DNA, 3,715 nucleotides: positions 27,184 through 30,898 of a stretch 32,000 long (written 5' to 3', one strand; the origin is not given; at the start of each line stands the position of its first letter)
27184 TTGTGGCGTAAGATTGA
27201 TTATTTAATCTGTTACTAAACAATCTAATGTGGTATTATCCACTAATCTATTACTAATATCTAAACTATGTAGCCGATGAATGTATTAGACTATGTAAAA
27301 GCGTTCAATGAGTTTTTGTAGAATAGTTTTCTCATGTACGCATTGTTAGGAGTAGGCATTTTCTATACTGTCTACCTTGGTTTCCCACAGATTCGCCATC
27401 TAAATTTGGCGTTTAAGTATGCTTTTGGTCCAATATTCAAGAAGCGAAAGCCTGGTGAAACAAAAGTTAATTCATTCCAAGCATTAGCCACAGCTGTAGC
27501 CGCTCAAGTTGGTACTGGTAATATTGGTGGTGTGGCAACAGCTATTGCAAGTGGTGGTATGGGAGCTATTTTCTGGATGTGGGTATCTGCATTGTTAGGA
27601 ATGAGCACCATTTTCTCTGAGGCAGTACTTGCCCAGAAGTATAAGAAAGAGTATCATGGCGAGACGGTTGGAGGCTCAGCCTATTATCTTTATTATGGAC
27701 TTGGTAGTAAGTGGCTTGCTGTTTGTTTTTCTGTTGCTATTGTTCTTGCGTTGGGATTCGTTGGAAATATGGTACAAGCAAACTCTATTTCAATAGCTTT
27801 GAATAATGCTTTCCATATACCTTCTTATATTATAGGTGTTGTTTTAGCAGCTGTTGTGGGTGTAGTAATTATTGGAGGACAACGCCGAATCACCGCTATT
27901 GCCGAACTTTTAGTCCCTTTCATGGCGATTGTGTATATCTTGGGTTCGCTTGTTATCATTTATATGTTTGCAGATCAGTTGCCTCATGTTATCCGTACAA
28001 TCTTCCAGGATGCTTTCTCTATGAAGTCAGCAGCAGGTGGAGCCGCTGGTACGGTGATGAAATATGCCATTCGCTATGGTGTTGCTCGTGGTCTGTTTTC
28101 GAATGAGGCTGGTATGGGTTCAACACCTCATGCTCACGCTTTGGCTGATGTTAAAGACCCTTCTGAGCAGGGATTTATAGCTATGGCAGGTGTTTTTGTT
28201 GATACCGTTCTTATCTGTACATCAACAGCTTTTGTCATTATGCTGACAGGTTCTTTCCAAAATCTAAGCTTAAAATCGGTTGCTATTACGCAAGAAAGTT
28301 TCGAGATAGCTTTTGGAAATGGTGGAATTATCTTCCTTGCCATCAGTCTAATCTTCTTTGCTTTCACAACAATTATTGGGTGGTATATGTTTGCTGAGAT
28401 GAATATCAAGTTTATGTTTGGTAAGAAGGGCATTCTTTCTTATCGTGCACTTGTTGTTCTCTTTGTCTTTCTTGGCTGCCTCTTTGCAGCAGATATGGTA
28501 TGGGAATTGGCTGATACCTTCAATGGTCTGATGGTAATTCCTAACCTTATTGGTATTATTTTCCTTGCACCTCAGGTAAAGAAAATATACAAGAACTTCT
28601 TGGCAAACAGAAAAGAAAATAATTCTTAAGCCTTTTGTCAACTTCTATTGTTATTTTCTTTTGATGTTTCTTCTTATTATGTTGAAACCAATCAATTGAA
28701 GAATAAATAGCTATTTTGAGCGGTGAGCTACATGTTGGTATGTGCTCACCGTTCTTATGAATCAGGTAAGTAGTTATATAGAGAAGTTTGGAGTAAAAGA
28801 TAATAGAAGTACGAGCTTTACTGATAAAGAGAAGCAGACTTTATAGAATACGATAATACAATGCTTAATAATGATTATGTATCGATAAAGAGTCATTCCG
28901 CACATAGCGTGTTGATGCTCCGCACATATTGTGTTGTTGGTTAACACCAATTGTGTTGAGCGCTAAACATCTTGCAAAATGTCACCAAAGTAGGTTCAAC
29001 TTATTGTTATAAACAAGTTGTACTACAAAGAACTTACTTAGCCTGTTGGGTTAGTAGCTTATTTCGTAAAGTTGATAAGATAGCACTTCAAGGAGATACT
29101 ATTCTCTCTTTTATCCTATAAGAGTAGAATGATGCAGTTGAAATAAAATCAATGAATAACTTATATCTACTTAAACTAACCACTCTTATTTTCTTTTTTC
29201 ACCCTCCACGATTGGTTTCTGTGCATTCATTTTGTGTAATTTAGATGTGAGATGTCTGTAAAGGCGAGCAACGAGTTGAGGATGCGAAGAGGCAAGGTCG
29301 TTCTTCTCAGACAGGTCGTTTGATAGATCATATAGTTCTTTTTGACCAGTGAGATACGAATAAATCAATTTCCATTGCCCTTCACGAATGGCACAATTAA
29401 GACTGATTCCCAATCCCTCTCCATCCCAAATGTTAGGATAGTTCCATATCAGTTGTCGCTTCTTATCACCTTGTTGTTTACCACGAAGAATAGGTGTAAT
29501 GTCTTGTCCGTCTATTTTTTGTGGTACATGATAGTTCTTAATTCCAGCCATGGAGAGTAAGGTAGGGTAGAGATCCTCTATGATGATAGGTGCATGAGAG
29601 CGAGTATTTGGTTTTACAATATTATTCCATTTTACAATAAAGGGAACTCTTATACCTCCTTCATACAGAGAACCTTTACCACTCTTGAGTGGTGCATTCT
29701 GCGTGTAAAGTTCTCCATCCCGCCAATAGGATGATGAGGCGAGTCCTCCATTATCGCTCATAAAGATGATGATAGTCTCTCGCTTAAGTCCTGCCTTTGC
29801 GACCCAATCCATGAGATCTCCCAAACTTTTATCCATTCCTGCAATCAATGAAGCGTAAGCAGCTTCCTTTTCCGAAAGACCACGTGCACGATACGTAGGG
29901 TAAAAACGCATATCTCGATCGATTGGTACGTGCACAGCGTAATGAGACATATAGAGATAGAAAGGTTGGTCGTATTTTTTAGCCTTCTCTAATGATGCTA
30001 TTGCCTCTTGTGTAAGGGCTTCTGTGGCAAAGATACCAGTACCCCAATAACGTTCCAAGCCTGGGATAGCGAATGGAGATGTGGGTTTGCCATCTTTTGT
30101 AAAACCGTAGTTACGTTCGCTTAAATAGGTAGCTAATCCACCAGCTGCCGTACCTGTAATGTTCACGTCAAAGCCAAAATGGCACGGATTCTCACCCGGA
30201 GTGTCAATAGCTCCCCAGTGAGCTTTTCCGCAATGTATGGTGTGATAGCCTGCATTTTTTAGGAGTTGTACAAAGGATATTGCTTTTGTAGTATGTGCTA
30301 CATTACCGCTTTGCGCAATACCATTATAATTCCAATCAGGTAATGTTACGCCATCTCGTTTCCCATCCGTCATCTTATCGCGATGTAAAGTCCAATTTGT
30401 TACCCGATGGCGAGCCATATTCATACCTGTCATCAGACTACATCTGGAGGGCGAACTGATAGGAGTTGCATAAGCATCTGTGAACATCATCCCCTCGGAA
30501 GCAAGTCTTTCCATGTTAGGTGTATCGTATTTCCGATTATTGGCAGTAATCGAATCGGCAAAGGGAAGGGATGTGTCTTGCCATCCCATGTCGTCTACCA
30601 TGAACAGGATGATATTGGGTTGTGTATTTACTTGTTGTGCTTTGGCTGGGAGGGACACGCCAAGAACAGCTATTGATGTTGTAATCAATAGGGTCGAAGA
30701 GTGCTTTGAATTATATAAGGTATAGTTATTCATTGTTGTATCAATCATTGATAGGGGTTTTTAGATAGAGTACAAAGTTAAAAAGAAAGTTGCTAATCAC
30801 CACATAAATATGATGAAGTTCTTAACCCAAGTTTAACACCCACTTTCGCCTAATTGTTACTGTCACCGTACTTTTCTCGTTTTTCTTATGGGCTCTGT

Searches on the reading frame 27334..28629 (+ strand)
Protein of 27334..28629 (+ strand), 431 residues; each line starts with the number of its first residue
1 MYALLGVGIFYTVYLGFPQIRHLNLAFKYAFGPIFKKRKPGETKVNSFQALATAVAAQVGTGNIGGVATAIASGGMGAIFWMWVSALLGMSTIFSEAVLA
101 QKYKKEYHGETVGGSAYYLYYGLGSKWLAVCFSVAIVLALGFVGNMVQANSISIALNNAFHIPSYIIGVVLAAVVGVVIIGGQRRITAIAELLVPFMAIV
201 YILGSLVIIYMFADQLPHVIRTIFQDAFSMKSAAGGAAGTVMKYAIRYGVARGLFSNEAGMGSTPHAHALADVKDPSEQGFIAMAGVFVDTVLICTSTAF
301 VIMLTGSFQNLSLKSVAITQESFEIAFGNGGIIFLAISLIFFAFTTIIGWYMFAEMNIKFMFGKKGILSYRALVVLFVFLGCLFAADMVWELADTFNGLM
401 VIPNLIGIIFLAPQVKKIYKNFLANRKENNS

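Call 42: search_protein_families(library=ncbifam, max_evalue=0.01, proteins=[window:27334-28629:+])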
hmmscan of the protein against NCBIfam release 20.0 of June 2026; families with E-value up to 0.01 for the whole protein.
window:27334-28629:+ (431 aa): 1 family
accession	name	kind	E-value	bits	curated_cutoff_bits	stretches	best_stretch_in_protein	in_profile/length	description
TIGR00835.1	agcS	subfamily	6.7e-145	483.2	272.65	1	2-421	6-423/424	amino acid carrier protein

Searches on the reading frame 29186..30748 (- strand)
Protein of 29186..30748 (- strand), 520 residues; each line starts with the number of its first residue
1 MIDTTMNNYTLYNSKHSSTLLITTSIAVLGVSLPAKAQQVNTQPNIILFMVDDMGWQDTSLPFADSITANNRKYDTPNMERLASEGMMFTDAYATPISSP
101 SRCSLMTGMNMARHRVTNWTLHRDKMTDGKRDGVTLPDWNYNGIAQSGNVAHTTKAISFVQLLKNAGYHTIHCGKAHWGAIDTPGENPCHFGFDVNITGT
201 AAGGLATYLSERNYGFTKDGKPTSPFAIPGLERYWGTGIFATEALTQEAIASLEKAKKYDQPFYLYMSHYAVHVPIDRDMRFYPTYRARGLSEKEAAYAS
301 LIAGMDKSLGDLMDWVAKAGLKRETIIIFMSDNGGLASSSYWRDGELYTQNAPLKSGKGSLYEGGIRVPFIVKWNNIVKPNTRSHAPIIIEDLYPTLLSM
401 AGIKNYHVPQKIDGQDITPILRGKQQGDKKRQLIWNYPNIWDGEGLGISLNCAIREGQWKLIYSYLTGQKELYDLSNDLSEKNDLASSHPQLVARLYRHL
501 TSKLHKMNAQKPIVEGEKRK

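Call 42: search_protein_families(library=ncbifam, max_evalue=0.01, proteins=[window:29186-30748:-])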
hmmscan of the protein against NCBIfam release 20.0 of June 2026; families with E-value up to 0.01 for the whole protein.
window:29186-30748:- (520 aa): 6 families
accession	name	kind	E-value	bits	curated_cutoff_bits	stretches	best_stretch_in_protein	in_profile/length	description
NF010322.0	PRK13759.1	equivalog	8.6e-40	136.6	481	2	293-489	265-440/486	arylsulfatase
TIGR03417.1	chol_sulfatase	equivalog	3.9e-32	111.8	433.45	2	294-492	251-425/500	choline-sulfatase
NF052527.1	Mn_arylsulf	exception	1.5e-20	73.6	850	2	296-505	265-453/479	manganese-dependent arylsulfatase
NF045661.1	HdlasePehA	equivalog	9.9e-20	70.6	900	2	293-495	279-473/506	phosphoric/sulfuric ester hydrolase PehA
NF038075.1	fam_STM4013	hypoth_equivalog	0.0024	17.4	250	0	248-335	158-234/261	STM4013/SEN3800 family hydrolase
NF053595.1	LptchSynLtaSGpos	equivalog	0.0028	16.3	970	1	252-404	384-529/626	lipoteichoic acid synthase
